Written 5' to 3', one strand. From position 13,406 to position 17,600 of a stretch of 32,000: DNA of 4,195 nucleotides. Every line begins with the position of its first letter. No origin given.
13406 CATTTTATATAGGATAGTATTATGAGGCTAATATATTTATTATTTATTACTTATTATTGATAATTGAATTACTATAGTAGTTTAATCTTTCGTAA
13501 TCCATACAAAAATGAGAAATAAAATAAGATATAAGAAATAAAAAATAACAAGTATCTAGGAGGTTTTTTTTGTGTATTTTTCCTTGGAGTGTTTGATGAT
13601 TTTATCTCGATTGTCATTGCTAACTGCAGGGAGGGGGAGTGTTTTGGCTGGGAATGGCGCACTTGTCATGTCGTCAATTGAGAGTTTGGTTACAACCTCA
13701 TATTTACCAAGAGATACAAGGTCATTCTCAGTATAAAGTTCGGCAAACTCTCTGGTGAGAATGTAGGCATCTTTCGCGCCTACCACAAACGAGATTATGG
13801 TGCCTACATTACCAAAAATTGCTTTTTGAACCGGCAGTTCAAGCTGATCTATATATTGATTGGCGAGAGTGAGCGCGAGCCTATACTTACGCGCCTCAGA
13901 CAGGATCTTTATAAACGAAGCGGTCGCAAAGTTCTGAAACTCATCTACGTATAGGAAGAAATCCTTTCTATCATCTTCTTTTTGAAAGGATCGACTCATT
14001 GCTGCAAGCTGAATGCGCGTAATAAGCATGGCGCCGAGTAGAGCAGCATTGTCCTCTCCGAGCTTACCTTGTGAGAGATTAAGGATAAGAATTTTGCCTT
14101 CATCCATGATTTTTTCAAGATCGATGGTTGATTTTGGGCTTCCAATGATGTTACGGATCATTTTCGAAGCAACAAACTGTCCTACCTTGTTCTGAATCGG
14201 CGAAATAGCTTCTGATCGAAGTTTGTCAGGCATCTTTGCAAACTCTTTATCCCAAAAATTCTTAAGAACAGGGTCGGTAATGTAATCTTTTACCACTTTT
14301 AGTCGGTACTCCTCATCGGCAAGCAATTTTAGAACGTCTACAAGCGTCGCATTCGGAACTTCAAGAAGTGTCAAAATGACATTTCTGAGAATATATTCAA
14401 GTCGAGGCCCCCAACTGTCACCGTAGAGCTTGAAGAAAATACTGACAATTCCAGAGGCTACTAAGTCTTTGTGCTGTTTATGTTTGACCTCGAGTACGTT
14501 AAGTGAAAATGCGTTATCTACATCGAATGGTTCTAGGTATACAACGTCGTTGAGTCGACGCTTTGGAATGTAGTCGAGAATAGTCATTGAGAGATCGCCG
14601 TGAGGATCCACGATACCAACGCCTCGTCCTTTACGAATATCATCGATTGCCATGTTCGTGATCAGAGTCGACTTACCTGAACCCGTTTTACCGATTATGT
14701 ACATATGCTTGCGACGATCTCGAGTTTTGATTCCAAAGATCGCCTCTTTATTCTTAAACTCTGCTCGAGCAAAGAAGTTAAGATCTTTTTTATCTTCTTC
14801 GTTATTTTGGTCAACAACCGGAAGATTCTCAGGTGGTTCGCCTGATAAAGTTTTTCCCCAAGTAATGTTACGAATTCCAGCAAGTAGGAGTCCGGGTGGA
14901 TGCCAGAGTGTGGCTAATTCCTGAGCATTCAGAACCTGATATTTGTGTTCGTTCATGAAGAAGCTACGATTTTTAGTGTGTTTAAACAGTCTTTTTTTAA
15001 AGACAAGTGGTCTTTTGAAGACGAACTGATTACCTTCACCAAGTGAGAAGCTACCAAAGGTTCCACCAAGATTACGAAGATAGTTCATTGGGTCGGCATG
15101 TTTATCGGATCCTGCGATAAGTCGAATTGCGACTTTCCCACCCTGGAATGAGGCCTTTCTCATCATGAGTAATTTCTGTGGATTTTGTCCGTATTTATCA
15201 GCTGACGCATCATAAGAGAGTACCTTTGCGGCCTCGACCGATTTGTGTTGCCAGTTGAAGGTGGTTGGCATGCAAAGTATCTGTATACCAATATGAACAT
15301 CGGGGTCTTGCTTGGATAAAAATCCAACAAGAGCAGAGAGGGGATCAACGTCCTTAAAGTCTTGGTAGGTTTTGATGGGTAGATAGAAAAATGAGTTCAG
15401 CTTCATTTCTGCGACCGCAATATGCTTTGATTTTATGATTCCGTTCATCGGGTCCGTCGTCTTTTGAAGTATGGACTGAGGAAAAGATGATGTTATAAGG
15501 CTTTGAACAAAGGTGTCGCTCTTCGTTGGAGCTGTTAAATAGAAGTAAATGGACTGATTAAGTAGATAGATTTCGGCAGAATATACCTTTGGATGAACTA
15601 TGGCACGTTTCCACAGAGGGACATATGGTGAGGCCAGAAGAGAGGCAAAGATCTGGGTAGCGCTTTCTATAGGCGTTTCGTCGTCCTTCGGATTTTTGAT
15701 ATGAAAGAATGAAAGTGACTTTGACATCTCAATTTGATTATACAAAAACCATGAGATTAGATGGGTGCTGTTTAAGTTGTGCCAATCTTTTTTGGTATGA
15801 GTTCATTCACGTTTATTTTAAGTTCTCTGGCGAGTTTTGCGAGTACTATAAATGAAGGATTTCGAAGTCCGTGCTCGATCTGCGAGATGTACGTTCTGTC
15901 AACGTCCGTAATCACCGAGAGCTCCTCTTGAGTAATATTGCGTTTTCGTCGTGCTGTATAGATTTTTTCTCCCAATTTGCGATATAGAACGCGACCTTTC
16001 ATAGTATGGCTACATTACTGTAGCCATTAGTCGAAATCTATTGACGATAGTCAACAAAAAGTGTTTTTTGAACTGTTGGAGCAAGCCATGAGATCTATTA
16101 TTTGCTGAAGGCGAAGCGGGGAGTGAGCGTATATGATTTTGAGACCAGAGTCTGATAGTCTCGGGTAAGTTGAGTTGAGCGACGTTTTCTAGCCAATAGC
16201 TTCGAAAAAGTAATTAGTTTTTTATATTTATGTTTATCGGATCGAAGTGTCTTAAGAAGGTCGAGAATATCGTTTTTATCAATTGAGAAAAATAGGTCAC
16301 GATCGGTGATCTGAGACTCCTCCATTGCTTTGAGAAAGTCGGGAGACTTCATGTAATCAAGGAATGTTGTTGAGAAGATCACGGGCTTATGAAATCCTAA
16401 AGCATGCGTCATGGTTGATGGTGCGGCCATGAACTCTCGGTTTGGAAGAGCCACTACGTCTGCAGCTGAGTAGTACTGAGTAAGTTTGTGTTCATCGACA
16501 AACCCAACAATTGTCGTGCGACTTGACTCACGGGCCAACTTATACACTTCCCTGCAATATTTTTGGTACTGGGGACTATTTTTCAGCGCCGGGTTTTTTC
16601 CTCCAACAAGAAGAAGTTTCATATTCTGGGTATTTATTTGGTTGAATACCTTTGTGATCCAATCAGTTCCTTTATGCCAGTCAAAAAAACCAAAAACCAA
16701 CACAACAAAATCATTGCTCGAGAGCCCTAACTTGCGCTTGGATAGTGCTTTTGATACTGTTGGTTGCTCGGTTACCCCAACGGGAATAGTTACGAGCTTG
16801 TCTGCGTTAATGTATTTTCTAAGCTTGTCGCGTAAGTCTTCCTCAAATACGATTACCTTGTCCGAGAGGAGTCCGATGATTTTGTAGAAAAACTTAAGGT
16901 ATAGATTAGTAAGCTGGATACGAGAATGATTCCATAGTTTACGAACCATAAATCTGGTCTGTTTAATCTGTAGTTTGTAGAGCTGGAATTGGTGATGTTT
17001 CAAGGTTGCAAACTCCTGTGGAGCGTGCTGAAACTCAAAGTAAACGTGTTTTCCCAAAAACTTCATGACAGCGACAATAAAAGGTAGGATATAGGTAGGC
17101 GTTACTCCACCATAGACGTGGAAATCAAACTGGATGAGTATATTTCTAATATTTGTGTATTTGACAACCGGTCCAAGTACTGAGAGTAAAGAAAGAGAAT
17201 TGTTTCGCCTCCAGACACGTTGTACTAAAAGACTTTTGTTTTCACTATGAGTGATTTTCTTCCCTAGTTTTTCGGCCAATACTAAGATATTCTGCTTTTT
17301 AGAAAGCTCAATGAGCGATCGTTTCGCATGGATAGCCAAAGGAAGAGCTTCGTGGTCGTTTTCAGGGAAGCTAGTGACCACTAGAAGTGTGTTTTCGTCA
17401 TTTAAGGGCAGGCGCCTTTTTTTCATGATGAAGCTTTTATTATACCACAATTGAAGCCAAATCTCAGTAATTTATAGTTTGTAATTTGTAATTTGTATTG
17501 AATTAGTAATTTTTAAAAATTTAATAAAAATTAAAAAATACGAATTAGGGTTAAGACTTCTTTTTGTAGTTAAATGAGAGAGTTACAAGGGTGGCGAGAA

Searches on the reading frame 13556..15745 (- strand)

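Call 32: search_protein_families(library=pfam, proteins=[window:13556-15745:-], max_evalue=0.01)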
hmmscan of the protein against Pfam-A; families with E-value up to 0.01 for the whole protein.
window:13556-15745:- (729 aa): 6 families
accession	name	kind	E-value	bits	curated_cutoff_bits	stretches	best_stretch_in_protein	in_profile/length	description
PF10412.15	TrwB_AAD_bind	-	8.8e-11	41.7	20.5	1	339-636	9-287/387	Type IV secretion-system coupling protein DNA-binding domain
PF01935.23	DUF87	-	5.7e-08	33.6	23.2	1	345-560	23-204/220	Helicase HerA, central domain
PF25199.1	nSTAND_NTPase5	-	0.00016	22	34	1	340-396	36-93/145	Novel STAND NTPase 5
PF12696.13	TraG-D_C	-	0.00065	20.1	22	1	598-654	4-65/126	TraM recognition site of TraD and TraG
PF13555.12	AAA_29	-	0.0038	17.4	27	1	345-362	22-39/61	P-loop containing region of AAA domain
PF13401.12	AAA_22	-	0.0039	17.9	27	0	343-365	3-25/130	AAA domain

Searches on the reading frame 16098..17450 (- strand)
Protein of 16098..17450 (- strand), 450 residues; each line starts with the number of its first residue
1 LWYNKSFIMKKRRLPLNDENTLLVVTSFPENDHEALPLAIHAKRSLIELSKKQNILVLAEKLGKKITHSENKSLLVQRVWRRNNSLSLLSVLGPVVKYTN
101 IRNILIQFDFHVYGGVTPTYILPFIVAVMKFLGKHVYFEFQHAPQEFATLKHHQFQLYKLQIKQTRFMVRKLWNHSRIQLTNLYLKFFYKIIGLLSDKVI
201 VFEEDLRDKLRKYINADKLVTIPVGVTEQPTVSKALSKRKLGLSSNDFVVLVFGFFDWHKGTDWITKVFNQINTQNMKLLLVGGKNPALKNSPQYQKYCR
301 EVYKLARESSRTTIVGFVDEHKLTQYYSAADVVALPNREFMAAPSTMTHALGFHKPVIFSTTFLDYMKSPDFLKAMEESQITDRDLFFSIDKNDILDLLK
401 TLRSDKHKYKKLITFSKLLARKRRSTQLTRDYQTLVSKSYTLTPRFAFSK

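Call 32: search_protein_families(library=pfam, proteins=[window:16098-17450:-], max_evalue=0.01)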
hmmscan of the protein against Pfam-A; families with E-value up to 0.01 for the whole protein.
window:16098-17450:- (450 aa): 3 families
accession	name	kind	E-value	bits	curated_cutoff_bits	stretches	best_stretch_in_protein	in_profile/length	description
PF13692.12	Glyco_trans_1_4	-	7.2e-11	43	27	1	249-362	3-108/142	Glycosyl transferases group 1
PF00534.26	Glycos_transf_1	-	9.8e-10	38.7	26.4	1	237-360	5-122/172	Glycosyl transferases group 1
PF22565.1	mSLOG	-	0.0068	17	27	0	295-360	15-81/105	Minimal SLOG domain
